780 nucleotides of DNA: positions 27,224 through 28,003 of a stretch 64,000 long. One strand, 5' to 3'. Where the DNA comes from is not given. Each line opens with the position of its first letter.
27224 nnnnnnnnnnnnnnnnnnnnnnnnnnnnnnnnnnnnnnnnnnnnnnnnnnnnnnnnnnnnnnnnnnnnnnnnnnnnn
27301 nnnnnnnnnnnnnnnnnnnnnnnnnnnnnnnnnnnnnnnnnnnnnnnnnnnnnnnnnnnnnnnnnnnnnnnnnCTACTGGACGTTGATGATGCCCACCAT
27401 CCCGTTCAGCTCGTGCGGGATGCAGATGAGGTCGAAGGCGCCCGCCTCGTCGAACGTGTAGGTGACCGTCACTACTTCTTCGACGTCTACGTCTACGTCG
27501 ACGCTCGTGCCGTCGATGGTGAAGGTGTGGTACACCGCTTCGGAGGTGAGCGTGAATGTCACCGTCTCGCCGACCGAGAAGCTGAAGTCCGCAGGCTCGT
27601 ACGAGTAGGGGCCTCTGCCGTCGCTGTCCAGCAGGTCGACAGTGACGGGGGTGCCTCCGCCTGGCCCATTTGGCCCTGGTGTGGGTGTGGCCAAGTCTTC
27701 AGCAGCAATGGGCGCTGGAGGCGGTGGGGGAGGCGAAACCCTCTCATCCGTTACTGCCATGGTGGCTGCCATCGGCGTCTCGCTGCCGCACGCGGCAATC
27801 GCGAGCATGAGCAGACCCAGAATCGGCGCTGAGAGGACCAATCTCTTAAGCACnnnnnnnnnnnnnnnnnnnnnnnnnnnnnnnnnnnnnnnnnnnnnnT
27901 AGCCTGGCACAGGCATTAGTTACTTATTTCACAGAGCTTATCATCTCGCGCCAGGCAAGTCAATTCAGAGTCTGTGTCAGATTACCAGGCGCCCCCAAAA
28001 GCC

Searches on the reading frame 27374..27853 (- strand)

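Call 69: search_protein_families(library=pfam, proteins=[window:27374-27853:-], max_evalue=0.01)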
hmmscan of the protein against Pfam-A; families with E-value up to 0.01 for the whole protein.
window:27374-27853:- (159 aa): 1 family
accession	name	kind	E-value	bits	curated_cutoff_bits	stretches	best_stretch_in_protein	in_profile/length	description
PF00127.26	Copper-bind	-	1e-06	29.5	21.2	1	83-159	12-99/99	Copper binding proteins, plastocyanin/azurin family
